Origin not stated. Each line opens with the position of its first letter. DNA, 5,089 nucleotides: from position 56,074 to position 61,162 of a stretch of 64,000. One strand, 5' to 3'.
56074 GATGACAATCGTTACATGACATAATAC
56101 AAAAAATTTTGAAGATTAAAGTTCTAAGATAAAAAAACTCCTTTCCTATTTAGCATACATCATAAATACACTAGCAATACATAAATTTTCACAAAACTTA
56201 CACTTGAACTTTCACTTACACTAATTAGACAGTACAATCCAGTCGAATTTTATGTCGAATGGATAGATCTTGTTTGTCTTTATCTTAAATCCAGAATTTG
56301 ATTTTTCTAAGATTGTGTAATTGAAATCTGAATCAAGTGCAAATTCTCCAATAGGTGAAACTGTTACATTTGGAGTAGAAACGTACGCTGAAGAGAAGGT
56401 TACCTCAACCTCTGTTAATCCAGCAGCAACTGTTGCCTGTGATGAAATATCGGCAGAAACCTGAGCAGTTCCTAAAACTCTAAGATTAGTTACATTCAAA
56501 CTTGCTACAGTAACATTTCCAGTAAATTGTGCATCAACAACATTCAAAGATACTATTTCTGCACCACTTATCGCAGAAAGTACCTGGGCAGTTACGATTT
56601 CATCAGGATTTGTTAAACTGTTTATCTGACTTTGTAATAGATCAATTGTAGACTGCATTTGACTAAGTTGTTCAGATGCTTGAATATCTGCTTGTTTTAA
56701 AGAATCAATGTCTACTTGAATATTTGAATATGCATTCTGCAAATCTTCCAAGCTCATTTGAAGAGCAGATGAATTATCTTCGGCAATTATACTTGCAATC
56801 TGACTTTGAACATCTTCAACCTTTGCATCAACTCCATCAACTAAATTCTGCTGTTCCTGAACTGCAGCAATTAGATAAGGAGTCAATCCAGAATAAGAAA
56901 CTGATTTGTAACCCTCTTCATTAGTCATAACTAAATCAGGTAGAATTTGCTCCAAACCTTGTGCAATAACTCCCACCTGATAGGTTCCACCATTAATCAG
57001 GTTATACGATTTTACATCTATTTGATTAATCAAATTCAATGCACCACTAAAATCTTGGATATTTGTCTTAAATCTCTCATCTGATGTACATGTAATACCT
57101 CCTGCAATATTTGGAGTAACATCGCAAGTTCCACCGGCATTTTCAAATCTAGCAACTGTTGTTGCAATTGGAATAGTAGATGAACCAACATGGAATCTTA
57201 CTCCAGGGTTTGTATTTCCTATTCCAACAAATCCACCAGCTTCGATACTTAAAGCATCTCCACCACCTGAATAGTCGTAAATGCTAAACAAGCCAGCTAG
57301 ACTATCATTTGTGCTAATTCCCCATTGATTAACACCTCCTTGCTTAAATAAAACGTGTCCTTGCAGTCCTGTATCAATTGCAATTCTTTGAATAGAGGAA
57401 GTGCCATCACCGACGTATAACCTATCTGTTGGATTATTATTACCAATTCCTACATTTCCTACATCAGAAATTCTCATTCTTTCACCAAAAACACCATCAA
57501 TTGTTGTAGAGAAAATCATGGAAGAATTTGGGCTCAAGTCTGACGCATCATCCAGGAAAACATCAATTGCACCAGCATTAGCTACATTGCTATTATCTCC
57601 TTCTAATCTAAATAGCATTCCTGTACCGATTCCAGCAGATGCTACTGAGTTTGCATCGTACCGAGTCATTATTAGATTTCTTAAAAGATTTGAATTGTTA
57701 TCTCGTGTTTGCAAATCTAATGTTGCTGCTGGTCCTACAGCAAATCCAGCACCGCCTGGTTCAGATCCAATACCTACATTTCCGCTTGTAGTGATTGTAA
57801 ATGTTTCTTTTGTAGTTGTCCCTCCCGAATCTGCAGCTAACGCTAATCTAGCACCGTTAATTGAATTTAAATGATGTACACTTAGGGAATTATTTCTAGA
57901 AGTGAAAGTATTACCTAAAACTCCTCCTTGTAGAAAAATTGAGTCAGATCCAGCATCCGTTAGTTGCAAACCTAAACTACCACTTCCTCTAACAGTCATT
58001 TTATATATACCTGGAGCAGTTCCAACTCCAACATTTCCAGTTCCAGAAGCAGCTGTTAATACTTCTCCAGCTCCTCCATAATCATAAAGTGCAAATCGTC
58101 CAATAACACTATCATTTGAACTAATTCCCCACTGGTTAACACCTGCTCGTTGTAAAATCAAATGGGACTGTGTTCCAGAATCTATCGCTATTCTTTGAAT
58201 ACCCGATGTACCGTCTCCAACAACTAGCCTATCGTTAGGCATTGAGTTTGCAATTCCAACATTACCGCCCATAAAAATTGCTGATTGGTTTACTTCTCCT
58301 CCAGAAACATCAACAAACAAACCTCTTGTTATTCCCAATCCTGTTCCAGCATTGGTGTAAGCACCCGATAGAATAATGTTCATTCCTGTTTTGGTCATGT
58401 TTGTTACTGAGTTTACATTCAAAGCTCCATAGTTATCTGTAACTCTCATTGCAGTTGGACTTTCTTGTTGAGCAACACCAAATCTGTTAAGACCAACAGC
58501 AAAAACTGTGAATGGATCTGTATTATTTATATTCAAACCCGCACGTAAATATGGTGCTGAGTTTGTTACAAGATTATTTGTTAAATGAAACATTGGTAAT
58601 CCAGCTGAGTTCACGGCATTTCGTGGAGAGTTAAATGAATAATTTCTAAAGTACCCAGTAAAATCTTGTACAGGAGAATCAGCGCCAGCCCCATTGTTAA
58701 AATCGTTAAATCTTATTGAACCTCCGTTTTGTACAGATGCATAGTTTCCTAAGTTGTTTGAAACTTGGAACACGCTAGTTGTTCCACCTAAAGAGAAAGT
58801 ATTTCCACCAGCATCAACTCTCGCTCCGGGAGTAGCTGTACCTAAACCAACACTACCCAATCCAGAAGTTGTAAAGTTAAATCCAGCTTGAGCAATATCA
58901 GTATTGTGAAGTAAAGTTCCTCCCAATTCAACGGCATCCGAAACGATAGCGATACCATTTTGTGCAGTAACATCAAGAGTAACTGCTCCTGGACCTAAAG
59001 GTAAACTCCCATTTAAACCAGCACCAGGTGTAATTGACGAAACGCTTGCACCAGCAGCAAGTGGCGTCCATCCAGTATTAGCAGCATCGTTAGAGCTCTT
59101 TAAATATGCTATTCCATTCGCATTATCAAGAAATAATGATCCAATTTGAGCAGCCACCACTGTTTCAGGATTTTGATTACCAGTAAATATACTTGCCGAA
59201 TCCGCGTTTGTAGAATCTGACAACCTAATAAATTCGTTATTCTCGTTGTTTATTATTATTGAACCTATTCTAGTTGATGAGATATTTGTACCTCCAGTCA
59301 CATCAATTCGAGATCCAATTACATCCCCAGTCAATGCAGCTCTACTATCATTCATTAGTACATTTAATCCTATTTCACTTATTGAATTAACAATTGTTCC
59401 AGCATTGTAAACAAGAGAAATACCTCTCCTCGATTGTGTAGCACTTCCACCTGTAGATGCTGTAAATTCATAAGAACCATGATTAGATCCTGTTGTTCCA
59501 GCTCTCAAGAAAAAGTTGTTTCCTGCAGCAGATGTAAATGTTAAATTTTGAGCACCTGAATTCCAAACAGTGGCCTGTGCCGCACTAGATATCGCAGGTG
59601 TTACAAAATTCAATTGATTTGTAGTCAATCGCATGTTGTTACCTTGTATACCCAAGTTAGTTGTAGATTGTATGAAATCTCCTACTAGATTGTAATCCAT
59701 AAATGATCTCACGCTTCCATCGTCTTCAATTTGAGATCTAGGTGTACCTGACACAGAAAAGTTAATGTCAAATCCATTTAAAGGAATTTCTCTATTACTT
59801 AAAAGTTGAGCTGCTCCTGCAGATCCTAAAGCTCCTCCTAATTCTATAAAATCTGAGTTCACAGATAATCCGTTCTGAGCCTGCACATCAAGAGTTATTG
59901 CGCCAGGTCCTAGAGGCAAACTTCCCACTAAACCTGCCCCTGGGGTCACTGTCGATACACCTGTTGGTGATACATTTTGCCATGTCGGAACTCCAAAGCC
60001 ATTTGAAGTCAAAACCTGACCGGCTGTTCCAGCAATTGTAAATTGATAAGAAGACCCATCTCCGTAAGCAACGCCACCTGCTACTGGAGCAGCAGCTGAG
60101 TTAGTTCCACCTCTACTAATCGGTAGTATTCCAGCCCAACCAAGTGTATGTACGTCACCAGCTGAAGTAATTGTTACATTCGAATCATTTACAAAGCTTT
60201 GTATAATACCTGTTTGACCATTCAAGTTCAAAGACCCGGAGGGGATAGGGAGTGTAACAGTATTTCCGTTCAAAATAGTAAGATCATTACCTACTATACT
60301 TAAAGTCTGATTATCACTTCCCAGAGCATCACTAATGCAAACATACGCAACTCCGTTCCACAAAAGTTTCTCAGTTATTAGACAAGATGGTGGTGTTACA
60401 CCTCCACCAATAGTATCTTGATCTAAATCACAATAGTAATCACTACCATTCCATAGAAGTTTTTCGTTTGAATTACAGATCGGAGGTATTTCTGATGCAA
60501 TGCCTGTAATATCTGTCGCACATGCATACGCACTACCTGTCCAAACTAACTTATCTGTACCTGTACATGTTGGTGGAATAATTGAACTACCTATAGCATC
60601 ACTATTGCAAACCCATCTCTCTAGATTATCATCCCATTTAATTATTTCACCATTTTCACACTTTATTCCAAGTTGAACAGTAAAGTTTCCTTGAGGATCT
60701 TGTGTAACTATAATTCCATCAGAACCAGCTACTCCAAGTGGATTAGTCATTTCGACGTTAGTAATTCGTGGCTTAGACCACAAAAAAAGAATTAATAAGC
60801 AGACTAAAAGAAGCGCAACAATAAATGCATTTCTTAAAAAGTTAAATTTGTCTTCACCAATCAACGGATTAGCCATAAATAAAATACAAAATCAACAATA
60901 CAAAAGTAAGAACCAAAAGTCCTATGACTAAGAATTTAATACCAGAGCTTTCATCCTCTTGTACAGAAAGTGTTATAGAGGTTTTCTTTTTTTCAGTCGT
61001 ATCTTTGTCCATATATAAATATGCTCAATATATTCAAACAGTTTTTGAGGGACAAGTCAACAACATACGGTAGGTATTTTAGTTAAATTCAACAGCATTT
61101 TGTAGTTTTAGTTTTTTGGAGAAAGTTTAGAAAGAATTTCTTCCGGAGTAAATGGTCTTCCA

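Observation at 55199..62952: korA and korB split by insertion of a 4.7-kb tail-fibre-like gene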

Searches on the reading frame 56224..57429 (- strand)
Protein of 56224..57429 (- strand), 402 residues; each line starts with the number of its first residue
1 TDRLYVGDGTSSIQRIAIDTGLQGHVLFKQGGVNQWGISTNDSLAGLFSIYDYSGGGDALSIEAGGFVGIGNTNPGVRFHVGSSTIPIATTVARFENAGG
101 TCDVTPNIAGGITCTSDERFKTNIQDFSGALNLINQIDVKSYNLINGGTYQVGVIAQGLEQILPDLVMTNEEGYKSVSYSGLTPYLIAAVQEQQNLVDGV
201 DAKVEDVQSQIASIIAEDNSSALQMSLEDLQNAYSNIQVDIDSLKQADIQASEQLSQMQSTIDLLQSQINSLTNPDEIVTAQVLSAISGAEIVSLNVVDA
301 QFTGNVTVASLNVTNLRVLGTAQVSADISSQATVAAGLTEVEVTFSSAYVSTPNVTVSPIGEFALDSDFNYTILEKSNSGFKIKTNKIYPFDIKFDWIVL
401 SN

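Call 61: predict_structure(alignment_id=A7)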
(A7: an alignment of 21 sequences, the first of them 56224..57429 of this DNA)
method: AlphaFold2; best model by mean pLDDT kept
length: 402 residues; sequences in the alignment: 21
mean_pLDDT: 69.8   pTM: 0.30
mean pLDDT of the five models: 69.8, 68.7, 68.2, 67.7, 65.6
residues with pLDDT >= 90: 91; 70-90: 122; 50-70: 60; < 50: 129
segments of 3 or more residues with pLDDT < 50: 1-24, 29-36, 40-46, 72-94, 96-102, 104-118, 277-299, 305-324
pLDDT, mean of each block of 10 residues (from residue 1): 40 47 49 49 47 58 57 47 40 46 45 44 73 88 75 87 89 87 87 89 87 74 72 92 96 96 90 58 42 45 46 40 62 96 90 92 89 95 96 93 65
secondary structure, 60 per line:
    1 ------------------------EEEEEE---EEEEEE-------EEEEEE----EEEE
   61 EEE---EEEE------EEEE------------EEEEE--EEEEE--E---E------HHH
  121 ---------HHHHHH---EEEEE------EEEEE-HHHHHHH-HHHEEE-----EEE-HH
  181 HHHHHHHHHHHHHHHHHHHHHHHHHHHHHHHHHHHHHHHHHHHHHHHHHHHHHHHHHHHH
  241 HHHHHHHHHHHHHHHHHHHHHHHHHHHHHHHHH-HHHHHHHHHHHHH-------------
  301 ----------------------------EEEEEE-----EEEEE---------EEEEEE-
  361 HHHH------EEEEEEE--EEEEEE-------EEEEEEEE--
elements in order: E25-30 E34-39 E47-52 E57-63 E67-70 E77-80 E93-97 E100-104 H130-135 E139-143 E150-154 H156-162 E167-169 E175-177 H179-273 H275-287 E329-334 E340-344 E354-359 H361-364 E371-377 E380-385 E393-400

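Call 63: fold_search(model_id=the predicted structure, library=pdb)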
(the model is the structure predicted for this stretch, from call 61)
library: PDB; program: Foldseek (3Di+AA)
matches with E <= 10: 348; with E <= 0.001: 3
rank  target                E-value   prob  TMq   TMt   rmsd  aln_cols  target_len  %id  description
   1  7dc3_B                8.0e-05  1.00  0.23  0.63   7.1       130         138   19  Crystal structure of the MyRF ICA domain (released 2021-08-25)
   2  7dc3_C                1.4e-04  1.00  0.21  0.56   7.4       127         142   20  Crystal structure of the MyRF ICA domain (released 2021-08-25)
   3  7dc3_A                1.8e-04  1.00  0.23  0.59   6.7       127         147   20  Crystal structure of the MyRF ICA domain (released 2021-08-25)
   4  7eea_B                1.6e-03  1.00  0.14  0.09   2.3        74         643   19  Cyanophage Pam1 tailspike receptor-binding domain (released 2021-10-20)
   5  4q56_A                1.7e-03  1.00  0.16  0.55   4.5        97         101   18  Structure of Helix aspersa agglutinin with natural glycosylation and N-acetyl-alpha-D-galactosamine (GalNAc) (released 2015-10-14)
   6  7eea_C                1.8e-03  1.00  0.14  0.09   2.3        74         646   19  Cyanophage Pam1 tailspike receptor-binding domain (released 2021-10-20)
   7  2cgy_A                2.2e-03  1.00  0.16  0.55   4.5        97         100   18  STRUCTURE OF HELIX POMATIA AGGLUTININ WITH FORSMANN ANTIGEN (released 2007-03-13)
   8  2ccv                  3.5e-03  1.00  0.15  0.56   4.5        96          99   18  Structure of Helix Pomatia agglutinin with zinc and N-acetyl-alpha-D- galactoseamine (GalNAc) (released 2006-05-15)
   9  2ce6                  4.3e-03  1.00  0.15  0.52   5.1        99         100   15  Structure of Helix Pomatia agglutinin with no ligands (released 2006-05-15)
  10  7eea_A                5.7e-03  1.00  0.14  0.09   2.3        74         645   19  Cyanophage Pam1 tailspike receptor-binding domain (released 2021-10-20)
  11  3gw6_D                8.8e-03  0.92  0.17  0.26  19.3       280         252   12  Intramolecular Chaperone (released 2010-02-02)
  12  4ru5_C                9.3e-03  1.00  0.15  0.11   4.0        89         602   12  Crystal Structure of the Pseudomonas phage phi297 tailspike gp61 (released 2015-11-18)
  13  4ru5_A                9.3e-03  1.00  0.15  0.10   4.4        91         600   13  Crystal Structure of the Pseudomonas phage phi297 tailspike gp61 (released 2015-11-18)
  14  3gw6_C                1.4e-02  0.89  0.18  0.26  19.1       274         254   12  Intramolecular Chaperone (released 2010-02-02)
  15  6ct8                  1.5e-02  1.00  0.15  0.23   3.4        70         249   11  Selenomethionine structure of N-truncated R2-type pyocin tail fiber at 2.6 angstrom resolution (released 2019-02-20)
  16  3gw6_B                1.8e-02  0.89  0.18  0.27  19.8       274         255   12  Intramolecular Chaperone (released 2010-02-02)
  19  3gw6_E                2.5e-02  0.85  0.18  0.27  19.6       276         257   13  Intramolecular Chaperone (released 2010-02-02)
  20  3gw6_A                2.6e-02  0.85  0.18  0.26  18.8       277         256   13  Intramolecular Chaperone (released 2010-02-02)
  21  3gw6_F                3.9e-02  0.80  0.17  0.25  19.1       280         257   13  Intramolecular Chaperone (released 2010-02-02)
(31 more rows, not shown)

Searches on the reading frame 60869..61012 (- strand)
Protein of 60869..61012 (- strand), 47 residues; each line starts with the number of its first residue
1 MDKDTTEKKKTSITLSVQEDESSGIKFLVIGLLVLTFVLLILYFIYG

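Call 3: search_protein_families(library=pfam, proteins=[window:60869-61012:-], max_evalue=0.01)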
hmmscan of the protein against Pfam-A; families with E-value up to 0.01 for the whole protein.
window:60869-61012:- (47 aa): 0 families

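Call 40: search_protein_families(library=phrogs, proteins=[window:60869-61012:-], max_evalue=0.01)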
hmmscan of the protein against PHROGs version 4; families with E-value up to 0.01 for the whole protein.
window:60869-61012:- (47 aa): 0 families

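Call 41: search_protein_families(library=ncbifam, proteins=[window:60869-61012:-], max_evalue=0.001)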
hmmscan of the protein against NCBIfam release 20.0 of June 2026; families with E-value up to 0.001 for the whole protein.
window:60869-61012:- (47 aa): 0 families

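Call 72: find_homologous_proteins(query=A6, max_evalue=0.01)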
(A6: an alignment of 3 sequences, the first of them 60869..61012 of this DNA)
Query A6 (3 sequences) (47 aa, profile of the alignment): 1 proteins with E <= 0.01 among 39 candidates.
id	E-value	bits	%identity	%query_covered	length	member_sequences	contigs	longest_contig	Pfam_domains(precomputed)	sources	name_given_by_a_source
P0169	7.9e-24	101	100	100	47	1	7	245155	-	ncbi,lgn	-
